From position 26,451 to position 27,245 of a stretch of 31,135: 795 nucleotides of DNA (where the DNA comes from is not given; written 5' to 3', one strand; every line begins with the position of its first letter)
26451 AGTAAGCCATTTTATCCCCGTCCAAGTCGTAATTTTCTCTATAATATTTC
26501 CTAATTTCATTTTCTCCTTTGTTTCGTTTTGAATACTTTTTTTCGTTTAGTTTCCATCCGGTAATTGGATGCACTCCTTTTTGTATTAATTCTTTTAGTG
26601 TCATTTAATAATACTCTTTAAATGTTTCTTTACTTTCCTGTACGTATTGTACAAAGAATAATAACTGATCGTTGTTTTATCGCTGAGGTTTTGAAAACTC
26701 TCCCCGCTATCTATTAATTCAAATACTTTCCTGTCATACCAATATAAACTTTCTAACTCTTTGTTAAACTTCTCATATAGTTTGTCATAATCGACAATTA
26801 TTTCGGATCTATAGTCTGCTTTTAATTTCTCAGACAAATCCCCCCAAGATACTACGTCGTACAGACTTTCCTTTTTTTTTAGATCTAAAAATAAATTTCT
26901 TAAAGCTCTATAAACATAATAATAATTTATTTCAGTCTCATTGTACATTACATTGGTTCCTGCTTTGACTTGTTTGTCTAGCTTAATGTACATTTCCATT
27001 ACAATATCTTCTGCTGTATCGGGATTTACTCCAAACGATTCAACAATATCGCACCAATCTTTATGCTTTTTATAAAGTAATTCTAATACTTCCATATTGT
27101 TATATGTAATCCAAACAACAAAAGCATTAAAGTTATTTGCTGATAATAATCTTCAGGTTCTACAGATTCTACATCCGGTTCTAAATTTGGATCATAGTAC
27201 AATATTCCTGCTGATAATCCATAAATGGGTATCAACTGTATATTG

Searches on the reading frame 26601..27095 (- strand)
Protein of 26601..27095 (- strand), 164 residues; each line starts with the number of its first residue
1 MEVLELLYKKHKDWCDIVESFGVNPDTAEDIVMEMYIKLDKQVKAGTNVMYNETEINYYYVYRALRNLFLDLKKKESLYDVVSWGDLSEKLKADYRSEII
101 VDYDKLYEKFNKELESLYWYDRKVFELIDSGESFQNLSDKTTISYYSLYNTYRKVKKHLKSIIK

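Call 7: search_protein_families(library=pfam, proteins=[window:26601-27095:-], max_evalue=0.01)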
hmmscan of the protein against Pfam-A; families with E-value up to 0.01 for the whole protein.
window:26601-27095:- (164 aa): 0 families

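Call 10: search_protein_families(library=phrogs, proteins=[window:26601-27095:-], max_evalue=0.001)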
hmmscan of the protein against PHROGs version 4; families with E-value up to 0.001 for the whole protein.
window:26601-27095:- (164 aa): 0 families

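Call 23: find_homologous_proteins(query=window:26601-27095:-, max_evalue=0.001)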
Query window:26601-27095:- (164 aa): 678 proteins with E <= 0.001 among 765 candidates; the best 120 are listed.
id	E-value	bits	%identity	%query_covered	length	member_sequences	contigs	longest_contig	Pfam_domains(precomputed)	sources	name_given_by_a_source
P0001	3.5e-100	351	100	100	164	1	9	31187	-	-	-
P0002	9.0e-100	350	99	100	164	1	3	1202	-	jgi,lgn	jgi:DNA-directed RNA polymerase specialized sigma24 family protein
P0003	9.0e-99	346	99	100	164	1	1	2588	-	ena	-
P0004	9.3e-99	346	99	100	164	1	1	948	-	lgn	-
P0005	1.0e-97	343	96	100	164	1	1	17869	-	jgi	jgi:DNA-directed RNA polymerase specialized sigma24 family protein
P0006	1.6e-93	329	91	100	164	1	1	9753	-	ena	-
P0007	3.9e-70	253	71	100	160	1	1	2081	-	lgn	-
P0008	7.8e-70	252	71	100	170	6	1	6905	-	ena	-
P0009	8.3e-70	252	71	100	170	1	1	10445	-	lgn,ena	-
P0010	1.5e-69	251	70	100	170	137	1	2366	-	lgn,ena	-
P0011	2.8e-68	247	70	100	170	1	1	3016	-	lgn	-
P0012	3.2e-67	244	70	100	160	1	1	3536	-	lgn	-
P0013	2.6e-65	238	69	100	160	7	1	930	-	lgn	-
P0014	1.8e-64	235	67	100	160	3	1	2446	-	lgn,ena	-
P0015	2.1e-64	235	69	100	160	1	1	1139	-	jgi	-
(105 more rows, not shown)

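Call 25: search_solved_structures(query=A1, max_evalue=1, show_alignments=2)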
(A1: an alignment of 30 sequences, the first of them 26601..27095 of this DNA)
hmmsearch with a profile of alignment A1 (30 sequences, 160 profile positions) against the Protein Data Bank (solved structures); distinct sequences matched with E-value up to 1: 9.
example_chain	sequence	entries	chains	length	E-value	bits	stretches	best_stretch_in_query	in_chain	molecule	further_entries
9m9d_F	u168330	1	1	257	0.018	18.3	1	8-91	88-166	ECF RNA polymerase sigma factor SigE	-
9m9e_F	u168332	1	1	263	0.018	18.2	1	8-91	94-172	ECF RNA polymerase sigma factor SigE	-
9m98_F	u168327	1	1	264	0.019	18.2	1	8-91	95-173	ECF RNA polymerase sigma factor SigE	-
1h3l_A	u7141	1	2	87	0.037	17.2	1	22-78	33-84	RNA POLYMERASE SIGMA FACTOR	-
9zd3_F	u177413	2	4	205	0.45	13.7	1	77-148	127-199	Ewing's tumor-associated antigen 1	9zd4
13de_F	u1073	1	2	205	0.46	13.7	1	77-148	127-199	Ewing's tumor-associated antigen 1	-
8a3k_UNK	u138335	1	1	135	0.59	13.3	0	74-156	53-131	sc-apCC-4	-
23fe_G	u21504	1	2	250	0.69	13.1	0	77-148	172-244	Ewing's tumor-associated antigen 1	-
9r1m_A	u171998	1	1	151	0.8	12.9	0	71-138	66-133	sc-apCC-4-LMF-1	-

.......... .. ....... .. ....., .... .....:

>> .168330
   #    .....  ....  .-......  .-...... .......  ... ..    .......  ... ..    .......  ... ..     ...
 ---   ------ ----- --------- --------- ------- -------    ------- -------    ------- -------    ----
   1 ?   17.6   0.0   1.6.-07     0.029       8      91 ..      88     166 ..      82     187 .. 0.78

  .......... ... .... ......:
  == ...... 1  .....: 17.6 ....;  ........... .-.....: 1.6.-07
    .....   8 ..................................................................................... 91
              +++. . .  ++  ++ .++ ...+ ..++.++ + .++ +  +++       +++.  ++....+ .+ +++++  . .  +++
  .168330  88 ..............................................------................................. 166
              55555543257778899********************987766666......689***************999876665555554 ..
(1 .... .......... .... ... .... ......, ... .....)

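Call 27: search_protein_families(library=pfam, alignment_id=A1, max_evalue=1)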
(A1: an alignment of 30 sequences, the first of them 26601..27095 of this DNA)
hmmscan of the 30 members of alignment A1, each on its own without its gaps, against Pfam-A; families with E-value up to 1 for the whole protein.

A. member 1, window:26601-27095:- (164 aa): 0 families

B. families by the number of members that match (of 30 scanned): 41 families (the first 25 are shown)
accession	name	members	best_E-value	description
PF04542.20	Sigma70_r2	18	5.8e-06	Sigma-70 region 2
PF13443.12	HTH_26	9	0.0078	Cro/C1-type HTH DNA-binding domain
PF01527.26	HTH_Tnp_1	9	0.018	Transposase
PF05043.19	Mga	9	0.019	Mga helix-turn-helix domain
PF13518.12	HTH_28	7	0.0034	Helix-turn-helix domain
PF08281.18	Sigma70_r4_2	7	0.0056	Sigma-70, region 4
PF12202.14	OSR1_C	5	0.0039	Oxidative-stress-responsive kinase 1 C-terminal domain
PF13384.12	HTH_23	5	0.023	Homeodomain-like domain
PF20941.2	DUF6848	4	0.012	Domain of unknown function (DUF6848)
PF01326.24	PPDK_N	3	0.057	Pyruvate phosphate dikinase, AMP/ATP-binding domain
PF18289.6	HU-CCDC81_euk_2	3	0.061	CCDC81 eukaryotic HU domain 2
PF02503.22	PP_kinase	2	0.028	Polyphosphate kinase middle domain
PF01022.26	HTH_5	2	0.17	Bacterial regulatory protein, arsR family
PF22097.1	McpB_HAMP_1st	2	0.33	Methyl-accepting chemotaxis protein McpB, first HAMP domain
PF10484.15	MRP-S23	1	0.0025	Mitochondrial ribosomal protein S23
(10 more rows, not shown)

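Call 30: find_related_loci(query=A2, collection=viral_contigs, flank=10000)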
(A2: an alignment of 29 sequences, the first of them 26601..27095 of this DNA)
Query A2 (164 aa) in viral_contigs; peptide patterns used: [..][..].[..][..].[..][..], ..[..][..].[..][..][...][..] (x = any residue, [..] = any of these).
599 stretches matched a pattern (row limit reached: there are more); 549 encode a relative of the query (tblastn E <= 1e-3); the best 80 are kept; 80 distinct loci.
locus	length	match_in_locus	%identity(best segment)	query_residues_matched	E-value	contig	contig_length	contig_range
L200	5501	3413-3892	73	1-164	2e-77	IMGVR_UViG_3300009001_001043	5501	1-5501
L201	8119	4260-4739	71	1-164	3e-76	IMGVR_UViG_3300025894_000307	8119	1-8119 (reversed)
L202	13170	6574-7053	71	1-164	1e-75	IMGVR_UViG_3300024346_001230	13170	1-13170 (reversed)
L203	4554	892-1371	71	1-164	2e-75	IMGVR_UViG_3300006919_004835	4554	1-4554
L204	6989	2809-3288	71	1-164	9e-76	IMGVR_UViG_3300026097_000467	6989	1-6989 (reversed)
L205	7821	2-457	74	9-164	1e-73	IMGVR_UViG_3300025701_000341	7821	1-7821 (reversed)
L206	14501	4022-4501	68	1-164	6e-70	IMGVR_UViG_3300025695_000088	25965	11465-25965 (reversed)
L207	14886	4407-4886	67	1-164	4e-69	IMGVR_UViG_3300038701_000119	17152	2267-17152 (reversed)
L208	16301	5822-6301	55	1-164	8e-56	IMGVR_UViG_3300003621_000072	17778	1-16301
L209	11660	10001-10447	55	1-153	2e-52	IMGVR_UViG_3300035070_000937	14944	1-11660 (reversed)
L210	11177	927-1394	55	1-161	6e-52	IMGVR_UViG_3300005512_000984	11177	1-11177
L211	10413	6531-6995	52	1-159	2e-50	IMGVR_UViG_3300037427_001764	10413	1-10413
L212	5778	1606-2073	52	1-161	2e-50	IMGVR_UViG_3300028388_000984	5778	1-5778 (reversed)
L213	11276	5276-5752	54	4-163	2e-50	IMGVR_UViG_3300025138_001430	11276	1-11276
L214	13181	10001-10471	54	3-161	2e-49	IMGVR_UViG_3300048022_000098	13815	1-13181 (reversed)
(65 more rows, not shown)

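Call 39: predict_structure(alignment_id=A2)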
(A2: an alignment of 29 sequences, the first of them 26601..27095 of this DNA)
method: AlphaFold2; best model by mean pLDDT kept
length: 164 residues; sequences in the alignment: 29
mean_pLDDT: 83.3   pTM: 0.46
mean pLDDT of the five models: 83.3, 82.1, 82.0, 81.4, 81.2
residues with pLDDT >= 90: 90; 70-90: 47; 50-70: 6; < 50: 21
segments of 3 or more residues with pLDDT < 50: 80-100
pLDDT, mean of each block of 10 residues (from residue 1): 86 95 93 94 87 86 92 74 45 44 77 91 93 92 93 93 76
secondary structure, 60 per line:
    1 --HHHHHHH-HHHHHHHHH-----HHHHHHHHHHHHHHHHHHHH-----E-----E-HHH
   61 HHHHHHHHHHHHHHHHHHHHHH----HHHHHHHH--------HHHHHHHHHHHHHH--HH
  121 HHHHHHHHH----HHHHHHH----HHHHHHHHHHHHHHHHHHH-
elements in order: H3-9 H11-19 H25-44 H58-82 H87-94 H103-116 H119-129 H134-140 H145-163

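Call 42: fold_search(model_id=the predicted structure, library=pdb)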
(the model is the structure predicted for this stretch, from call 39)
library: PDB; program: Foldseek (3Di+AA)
matches with E <= 10: 149; with E <= 0.001: 0
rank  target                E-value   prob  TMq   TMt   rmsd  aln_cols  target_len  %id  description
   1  5zx2_F                5.7e-03  1.00  0.36  0.34  19.8       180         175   16  Mycobacterium tuberculosis RNA polymerase transcription initiation complex with ECF sigma factor sigma H and 7nt RNA (released 2019-03-20)
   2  6dv9_F                1.6e-02  0.99  0.35  0.33  22.0       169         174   15  Crystal structure of Mycobacterium tuberculosis transcription initiation complex(ECF sigma factor L) containing 5nt RN (released 2019-02-20)
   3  9a4r_A                1.7e-02  0.96  0.31  0.24  18.7       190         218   19  Integrative model of RPSH-RPOB by crosslinking MS and deep learning (released 2024-09-18)
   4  6kop_F                1.9e-02  0.99  0.34  0.35  22.1       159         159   16  Mycobacterium tuberculosis initial transcription complex comprising sigma H and 5'-OH RNA of 9 nt (released 2020-03-11)
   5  9n9q_C                2.4e-02  0.97  0.32  0.21  18.2       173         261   13  Cryo-EM structure of the RNA-guided transcription complex (released 2025-12-24)
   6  6koo_F                4.4e-02  0.93  0.32  0.29  19.3       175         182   18  Mycobacterium tuberculosis initial transcription complex comprising sigma H and 5'-OH RNA of 7 nt (released 2020-03-11)
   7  1or7_B                5.0e-02  1.00  0.43  0.43   9.8       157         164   14  Crystal Structure of Escherichia coli sigmaE with the Cytoplasmic Domain of its Anti-sigma RseA (released 2003-04-15)
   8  1or7_A                5.0e-02  0.99  0.44  0.40  10.0       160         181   14  Crystal Structure of Escherichia coli sigmaE with the Cytoplasmic Domain of its Anti-sigma RseA (released 2003-04-15)
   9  8z6g_B                5.3e-02  0.99  0.43  0.42  10.5       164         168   14  the AlgU-MucAcyto complex structure in Pseudomonas aeruginosa (released 2024-05-08)
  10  5zx3_F                8.3e-02  0.72  0.28  0.27  21.8       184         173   14  Mycobacterium tuberculosis RNA polymerase holoenzyme with ECF sigma factor sigma H (released 2019-03-20)
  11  9m7y_F                9.8e-02  0.69  0.28  0.23  20.0       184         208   14  Cryo-EM structure of gp79-dependent RNAP promoter open complex (released 2025-09-03)
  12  6in7_B                1.1e-01  0.98  0.45  0.43  10.1       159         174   14  Crystal structure of AlgU in complex with MucA(cyto) (released 2019-07-24)
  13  5wuq_A                1.2e-01  0.90  0.32  0.33  13.3       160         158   16  Crystal structure of SigW in complex with its anti-sigma RsiW, a zinc binding form (released 2017-03-29)
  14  6jbq_F                1.4e-01  0.90  0.36  0.33  19.7       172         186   16  CryoEM structure of Escherichia coli sigmaE transcription initiation complex containing 5nt of RNA (released 2019-05-29)
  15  6jcy_F                1.6e-01  0.75  0.30  0.30  21.6       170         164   17  Mycobacterium tuberculosis RNA polymerase transcription initiation open complex with a chimeric ECF sigma factor sigH/ (released 2019-05-29)
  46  2h27_A                2.7e+00  0.95  0.36  0.79   1.3        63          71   13  Crystal Structure of Escherichia coli SigmaE Region 4 Bound to its-35 Element DNA (released 2006-08-22)
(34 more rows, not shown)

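Call 63: search_dna_similar(query=window:26601-27095:-, collection=phages, mode=protein, max_evalue=0.001, max_rows=30)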
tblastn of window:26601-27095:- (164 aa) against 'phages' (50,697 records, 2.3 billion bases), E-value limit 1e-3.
No match.
